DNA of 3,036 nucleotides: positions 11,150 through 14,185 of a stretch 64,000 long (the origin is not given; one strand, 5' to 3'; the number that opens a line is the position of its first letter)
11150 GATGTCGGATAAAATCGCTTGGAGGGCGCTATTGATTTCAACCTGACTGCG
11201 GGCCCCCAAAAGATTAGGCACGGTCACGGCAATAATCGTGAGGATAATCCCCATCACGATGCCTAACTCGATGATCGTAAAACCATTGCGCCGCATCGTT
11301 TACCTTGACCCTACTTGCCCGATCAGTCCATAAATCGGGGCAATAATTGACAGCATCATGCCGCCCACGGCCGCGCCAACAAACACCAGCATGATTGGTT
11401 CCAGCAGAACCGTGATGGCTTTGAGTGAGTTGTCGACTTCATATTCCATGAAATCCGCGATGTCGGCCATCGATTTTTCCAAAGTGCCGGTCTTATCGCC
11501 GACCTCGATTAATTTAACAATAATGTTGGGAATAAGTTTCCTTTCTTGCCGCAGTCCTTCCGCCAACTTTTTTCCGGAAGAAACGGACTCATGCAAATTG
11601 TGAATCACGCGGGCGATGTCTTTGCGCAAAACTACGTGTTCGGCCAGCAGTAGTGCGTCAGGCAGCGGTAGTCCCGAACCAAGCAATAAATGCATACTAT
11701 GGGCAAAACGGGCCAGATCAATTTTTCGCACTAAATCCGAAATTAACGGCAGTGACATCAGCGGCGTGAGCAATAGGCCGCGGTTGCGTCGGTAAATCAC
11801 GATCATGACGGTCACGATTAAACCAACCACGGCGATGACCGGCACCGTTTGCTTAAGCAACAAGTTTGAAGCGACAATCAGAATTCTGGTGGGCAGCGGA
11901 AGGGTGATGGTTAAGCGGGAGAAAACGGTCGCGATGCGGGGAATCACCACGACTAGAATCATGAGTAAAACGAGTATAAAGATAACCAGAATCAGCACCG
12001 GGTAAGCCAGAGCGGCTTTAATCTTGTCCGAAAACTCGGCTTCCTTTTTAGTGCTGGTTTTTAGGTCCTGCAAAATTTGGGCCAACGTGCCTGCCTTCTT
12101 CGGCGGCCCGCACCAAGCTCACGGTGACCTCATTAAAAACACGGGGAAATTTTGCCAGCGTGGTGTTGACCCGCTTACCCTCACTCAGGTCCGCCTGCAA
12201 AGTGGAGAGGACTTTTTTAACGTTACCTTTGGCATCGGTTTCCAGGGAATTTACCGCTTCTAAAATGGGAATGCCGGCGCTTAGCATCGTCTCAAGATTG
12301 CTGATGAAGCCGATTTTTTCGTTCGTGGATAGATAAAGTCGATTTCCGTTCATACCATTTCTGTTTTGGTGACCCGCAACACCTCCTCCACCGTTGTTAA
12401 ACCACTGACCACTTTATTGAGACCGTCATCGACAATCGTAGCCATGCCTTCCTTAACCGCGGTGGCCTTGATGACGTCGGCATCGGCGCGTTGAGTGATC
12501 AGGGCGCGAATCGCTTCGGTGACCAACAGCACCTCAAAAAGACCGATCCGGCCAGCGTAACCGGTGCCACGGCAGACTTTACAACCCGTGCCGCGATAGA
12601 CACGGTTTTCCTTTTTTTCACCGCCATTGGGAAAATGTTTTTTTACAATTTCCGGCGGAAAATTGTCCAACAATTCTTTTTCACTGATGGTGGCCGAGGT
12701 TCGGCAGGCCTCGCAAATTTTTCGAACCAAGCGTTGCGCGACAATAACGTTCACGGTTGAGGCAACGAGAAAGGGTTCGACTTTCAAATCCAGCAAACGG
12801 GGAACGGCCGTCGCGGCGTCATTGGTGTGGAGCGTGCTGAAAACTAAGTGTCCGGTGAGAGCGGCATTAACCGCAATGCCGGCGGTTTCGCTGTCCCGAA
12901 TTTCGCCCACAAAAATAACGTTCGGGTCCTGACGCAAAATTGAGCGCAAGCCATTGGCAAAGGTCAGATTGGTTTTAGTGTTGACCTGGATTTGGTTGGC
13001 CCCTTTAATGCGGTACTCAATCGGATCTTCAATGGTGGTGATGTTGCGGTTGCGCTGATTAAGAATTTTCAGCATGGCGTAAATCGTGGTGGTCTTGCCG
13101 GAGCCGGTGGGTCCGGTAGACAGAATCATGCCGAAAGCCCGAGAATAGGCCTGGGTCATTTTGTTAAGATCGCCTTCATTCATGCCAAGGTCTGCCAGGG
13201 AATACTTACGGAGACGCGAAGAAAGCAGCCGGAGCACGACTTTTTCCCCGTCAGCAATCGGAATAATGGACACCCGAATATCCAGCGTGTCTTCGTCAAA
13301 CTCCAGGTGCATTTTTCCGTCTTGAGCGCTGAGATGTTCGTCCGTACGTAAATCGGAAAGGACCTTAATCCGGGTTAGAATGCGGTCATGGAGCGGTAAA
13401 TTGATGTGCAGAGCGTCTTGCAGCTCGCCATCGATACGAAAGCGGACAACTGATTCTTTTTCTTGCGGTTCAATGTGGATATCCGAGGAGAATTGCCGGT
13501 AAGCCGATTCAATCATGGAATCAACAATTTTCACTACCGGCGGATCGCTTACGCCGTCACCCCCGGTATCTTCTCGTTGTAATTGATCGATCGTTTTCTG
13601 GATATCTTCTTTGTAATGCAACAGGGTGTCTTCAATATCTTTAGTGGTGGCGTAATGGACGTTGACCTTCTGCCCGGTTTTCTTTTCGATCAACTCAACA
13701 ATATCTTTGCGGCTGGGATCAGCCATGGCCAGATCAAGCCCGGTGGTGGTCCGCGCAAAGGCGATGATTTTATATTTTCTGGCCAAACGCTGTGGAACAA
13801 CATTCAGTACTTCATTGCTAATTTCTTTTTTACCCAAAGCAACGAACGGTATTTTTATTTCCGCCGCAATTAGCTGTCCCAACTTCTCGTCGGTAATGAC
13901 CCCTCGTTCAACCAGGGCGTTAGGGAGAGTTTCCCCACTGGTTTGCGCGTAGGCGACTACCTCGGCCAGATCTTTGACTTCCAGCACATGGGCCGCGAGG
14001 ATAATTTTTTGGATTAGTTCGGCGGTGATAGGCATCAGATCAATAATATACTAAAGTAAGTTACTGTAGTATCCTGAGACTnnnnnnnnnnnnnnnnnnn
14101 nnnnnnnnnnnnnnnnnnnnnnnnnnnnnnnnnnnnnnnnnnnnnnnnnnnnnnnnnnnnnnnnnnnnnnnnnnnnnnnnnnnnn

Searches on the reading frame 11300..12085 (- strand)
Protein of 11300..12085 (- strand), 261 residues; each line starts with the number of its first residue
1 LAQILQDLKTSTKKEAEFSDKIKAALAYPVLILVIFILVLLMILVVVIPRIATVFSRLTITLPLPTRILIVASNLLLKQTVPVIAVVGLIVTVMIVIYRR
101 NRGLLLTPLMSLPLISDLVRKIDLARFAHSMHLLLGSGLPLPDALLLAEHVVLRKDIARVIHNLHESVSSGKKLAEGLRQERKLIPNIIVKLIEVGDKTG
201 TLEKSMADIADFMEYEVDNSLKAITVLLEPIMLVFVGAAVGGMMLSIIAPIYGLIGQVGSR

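Call 32: search_protein_families(library=pfam, proteins=[window:11300-12085:-], max_evalue=0.001)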
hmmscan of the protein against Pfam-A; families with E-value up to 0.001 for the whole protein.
window:11300-12085:- (261 aa): 1 family
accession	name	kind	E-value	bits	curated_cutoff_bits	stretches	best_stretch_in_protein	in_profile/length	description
PF00482.28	T2SSF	-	5.3e-26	91.5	25.2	2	127-250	1-125/125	Type II secretion system (T2SS), protein F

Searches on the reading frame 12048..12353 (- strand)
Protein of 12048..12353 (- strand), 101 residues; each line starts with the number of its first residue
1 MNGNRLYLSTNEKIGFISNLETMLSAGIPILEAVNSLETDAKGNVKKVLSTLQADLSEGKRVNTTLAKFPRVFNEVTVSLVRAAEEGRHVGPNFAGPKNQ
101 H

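Call 88: search_protein_families(library=pfam, proteins=[window:12048-12353:-], max_evalue=0.01)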
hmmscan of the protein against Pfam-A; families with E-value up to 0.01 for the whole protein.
window:12048-12353:- (101 aa): 1 family
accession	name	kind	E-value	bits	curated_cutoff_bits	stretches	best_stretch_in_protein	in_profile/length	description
PF00482.28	T2SSF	-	2.1e-11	44.3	25.2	1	16-90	1-77/125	Type II secretion system (T2SS), protein F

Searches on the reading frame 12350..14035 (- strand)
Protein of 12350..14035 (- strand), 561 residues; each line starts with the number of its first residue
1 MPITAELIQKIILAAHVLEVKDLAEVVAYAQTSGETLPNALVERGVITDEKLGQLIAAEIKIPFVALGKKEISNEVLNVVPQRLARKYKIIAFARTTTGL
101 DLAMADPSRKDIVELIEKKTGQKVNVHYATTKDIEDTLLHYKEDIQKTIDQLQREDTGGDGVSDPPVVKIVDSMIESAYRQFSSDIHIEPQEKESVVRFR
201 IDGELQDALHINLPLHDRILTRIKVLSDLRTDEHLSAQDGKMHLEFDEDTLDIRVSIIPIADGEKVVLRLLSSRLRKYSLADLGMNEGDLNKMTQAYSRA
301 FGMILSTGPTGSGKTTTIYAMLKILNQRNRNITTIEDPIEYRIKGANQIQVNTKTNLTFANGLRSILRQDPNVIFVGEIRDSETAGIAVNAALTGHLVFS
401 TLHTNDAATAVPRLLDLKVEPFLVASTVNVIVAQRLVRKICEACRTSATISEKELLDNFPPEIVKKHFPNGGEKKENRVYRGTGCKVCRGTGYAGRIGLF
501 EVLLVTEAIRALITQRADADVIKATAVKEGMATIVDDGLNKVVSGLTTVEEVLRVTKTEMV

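Call 32: search_protein_families(library=pfam, proteins=[window:12350-14035:-], max_evalue=0.001)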
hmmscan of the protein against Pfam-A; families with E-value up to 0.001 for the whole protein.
window:12350-14035:- (561 aa): 3 families
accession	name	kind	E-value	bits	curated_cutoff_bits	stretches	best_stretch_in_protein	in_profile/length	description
PF00437.27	T2SSE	-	5.1e-123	410.8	24.9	1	163-554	4-370/370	Type II/IV secretion system protein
PF05157.20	MshEN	-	4.6e-13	49.4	23.1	1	61-142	2-84/90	MshEN domain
PF13086.12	AAA_11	-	0.00095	19.4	27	0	285-391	2-103/257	AAA domain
